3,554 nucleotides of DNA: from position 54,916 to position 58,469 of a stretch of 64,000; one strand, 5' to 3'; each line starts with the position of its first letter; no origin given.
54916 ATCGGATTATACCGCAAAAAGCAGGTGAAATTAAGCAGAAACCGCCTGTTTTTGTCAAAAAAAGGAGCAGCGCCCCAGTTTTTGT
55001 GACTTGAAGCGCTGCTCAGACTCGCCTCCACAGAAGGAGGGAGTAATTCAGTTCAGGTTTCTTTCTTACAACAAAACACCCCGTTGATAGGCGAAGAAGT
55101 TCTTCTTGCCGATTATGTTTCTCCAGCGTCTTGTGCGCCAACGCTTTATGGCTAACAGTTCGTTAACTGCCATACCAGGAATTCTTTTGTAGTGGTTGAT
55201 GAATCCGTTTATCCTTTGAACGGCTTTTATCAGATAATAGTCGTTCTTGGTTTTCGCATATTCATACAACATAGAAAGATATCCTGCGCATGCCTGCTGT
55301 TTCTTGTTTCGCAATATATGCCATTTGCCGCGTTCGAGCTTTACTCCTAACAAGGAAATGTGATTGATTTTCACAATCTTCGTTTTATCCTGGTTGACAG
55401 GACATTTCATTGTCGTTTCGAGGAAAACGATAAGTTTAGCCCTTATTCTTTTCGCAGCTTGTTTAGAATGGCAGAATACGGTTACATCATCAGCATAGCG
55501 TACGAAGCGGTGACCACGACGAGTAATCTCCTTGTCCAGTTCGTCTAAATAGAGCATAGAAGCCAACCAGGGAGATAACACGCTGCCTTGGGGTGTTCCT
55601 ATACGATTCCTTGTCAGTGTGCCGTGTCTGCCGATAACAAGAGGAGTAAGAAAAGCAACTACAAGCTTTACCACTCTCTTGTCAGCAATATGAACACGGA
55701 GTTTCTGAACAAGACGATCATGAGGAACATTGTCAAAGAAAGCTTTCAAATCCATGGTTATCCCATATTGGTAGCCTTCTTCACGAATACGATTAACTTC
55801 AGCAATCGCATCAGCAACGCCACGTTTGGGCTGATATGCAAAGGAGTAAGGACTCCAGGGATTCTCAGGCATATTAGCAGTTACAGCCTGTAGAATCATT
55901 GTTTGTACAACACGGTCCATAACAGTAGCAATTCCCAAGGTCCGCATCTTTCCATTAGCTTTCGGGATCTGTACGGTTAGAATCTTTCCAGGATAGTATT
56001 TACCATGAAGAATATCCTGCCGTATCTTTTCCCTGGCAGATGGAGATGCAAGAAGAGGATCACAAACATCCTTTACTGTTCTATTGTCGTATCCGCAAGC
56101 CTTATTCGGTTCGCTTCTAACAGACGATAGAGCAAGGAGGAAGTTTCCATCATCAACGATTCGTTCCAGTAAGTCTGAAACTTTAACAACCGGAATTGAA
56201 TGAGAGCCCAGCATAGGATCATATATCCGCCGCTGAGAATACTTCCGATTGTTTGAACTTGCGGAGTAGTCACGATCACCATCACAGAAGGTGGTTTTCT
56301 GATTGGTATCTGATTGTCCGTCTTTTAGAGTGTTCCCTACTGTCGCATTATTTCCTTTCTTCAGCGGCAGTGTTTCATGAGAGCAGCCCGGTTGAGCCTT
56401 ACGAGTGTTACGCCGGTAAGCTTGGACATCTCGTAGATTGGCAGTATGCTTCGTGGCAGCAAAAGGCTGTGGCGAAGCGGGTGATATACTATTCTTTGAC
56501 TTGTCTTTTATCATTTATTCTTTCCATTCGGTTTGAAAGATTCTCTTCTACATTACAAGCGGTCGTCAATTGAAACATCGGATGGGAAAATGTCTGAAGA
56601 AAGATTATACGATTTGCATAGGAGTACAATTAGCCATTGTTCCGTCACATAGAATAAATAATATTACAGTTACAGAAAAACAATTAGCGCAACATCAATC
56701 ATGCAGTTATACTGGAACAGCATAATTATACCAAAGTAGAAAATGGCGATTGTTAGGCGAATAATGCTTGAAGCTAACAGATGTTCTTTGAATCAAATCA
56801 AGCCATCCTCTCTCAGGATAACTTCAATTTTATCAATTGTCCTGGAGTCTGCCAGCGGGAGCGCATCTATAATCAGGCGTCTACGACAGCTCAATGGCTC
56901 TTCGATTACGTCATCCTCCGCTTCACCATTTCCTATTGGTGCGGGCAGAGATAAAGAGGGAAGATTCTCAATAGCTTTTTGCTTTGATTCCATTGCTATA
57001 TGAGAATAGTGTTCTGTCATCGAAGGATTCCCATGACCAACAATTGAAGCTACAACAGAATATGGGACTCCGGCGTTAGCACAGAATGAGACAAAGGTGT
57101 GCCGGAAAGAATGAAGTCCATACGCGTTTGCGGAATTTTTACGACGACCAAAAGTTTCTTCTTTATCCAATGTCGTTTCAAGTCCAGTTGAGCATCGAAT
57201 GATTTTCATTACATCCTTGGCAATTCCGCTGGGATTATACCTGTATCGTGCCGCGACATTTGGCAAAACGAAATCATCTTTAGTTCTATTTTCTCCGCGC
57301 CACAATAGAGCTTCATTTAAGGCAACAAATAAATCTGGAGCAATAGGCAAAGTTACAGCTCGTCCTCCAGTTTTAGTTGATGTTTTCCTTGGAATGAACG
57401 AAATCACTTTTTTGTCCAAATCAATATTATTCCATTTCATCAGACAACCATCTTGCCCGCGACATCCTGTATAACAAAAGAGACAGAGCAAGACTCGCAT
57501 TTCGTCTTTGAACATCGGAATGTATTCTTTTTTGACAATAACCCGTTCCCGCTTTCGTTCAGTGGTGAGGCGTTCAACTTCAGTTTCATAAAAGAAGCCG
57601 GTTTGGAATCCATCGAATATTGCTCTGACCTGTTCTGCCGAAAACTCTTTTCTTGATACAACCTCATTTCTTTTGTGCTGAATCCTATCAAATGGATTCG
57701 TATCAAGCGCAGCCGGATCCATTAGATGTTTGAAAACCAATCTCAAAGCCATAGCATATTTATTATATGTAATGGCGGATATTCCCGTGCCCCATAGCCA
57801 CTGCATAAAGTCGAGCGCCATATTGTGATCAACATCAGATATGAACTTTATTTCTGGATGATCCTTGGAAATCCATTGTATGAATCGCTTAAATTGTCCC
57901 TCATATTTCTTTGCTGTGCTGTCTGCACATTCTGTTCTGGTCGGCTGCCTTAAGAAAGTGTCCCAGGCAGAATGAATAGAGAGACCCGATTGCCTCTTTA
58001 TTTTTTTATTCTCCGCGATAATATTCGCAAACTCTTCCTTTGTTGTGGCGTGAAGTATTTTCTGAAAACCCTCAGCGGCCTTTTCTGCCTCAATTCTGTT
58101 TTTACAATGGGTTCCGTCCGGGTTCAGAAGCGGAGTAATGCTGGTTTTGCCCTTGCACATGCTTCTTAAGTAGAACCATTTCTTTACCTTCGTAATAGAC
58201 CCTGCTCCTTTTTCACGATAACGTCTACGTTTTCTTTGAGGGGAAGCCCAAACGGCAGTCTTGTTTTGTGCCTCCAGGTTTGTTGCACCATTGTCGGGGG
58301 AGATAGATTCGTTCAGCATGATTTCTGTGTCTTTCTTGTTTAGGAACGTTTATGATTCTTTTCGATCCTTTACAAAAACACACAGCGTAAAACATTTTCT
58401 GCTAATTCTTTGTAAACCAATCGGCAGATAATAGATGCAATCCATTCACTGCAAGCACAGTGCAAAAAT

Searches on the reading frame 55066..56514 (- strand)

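Call 6: search_protein_families(library=pfam, proteins=[window:55066-56514:-], max_evalue=0.01)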
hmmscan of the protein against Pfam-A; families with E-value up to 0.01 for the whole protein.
window:55066-56514:- (482 aa): 1 family
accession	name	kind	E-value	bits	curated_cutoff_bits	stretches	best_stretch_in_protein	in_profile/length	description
PF00078.32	RVT_1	-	3.3e-35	122.1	29.6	1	183-393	1-205/205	Reverse transcriptase (RNA-dependent DNA polymerase)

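Call 7: search_protein_families(library=ncbifam, proteins=[window:55066-56514:-], max_evalue=0.01)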
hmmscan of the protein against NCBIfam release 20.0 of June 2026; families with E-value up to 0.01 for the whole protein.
window:55066-56514:- (482 aa): 10 families
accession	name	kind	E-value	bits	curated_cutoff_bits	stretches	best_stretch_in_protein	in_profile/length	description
TIGR04416.1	group_II_RT_mat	equivalog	9e-72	242.1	300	1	125-470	4-351/353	group II intron reverse transcriptase/maturase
NF038233.2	retron_St85_RT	exception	2.4e-22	79.6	235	1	180-453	27-284/289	retron St85 family RNA-directed DNA polymerase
NF041747.1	Drt3a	equivalog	9.3e-14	51.6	200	1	237-386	98-243/412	antiviral reverse transcriptase Drt3a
NF041746.1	Drt2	equivalog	3.9e-12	46.1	390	1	302-385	219-303/416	antiviral reverse transcriptase Drt2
TIGR04499.1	abortive_AbiA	subfamily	3e-10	39.5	250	1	240-384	138-294/615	AbiA family abortive infection protein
NF042941.1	Retron_TIR_antiphage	equivalog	5.2e-09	35.4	600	1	179-411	30-241/464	TIR domain-containing anti-phage reverse transcriptase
NF041749.1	Drt4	equivalog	8.5e-07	28.3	450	1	319-383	206-269/489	antiviral reverse transcriptase Drt4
NF038237.1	retron_Ec67_fus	exception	0.0012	17.3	450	1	182-360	41-217/572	retron Ec67 family RNA-directed DNA polymerase/endonuclease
NF041750.1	Drt5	equivalog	0.0033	16.5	550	1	245-409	123-278/484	antiviral reverse transcriptase Drt5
NF041748.1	Drt3b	equivalog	0.0036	16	350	1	330-382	265-316/647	antiviral reverse transcriptase Drt3b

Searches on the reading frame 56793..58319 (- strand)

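Call 6: search_protein_families(library=pfam, proteins=[window:56793-58319:-], max_evalue=0.01)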
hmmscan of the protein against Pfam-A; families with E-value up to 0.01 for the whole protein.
window:56793-58319:- (508 aa): 4 families
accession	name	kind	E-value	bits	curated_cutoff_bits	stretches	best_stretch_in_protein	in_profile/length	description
PF00589.27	Phage_integrase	-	7.6e-18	65.3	27.1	1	273-443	23-170/172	Phage integrase family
PF13102.12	Phage_int_SAM_5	-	3.4e-05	24.6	22.3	1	122-211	9-94/98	Phage integrase SAM-like domain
PF02899.23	Phage_int_SAM_1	-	0.0023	18.6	22.3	1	130-200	13-80/83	Phage integrase, N-terminal SAM-like domain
PF13495.12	Phage_int_SAM_4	-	0.0071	17.2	27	0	122-201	5-80/85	Phage integrase, N-terminal SAM-like domain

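Call 7: search_protein_families(library=ncbifam, proteins=[window:56793-58319:-], max_evalue=0.01)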
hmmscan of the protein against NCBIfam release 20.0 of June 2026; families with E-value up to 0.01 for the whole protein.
window:56793-58319:- (508 aa): 8 families
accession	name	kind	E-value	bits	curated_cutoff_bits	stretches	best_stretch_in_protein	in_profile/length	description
NF040815.2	recomb_XerA_Arch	equivalog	2.2e-14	53.7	220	1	122-448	3-261/263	site-specific tyrosine recombinase/integron integrase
TIGR02224.1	recomb_XerC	equivalog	5.8e-14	52.2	335.15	2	129-239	11-120/295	tyrosine recombinase XerC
TIGR02225.1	recomb_XerD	equivalog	3.9e-11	42.8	329.6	1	129-238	11-116/290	site-specific tyrosine recombinase XerD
NF001399.0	PRK00283.1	subfamily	5.6e-11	42.2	279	2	130-306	21-168/300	tyrosine recombinase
NF003462.0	PRK05084.1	equivalog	8.5e-07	28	267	1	402-453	305-356/360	tyrosine recombinase XerS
NF047926.1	integrase_GmtZ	equivalog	5e-06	24.8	600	1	393-451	421-480/784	gamma-mobile-trio integrase GmtZ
NF002331.0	PRK01287.1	subfamily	6.1e-05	22.1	371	0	113-236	24-152/365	site-specific tyrosine recombinase XerC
TIGR02249.1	integrase_gron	subfamily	0.00078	18.9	265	0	401-448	260-307/315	integron integrase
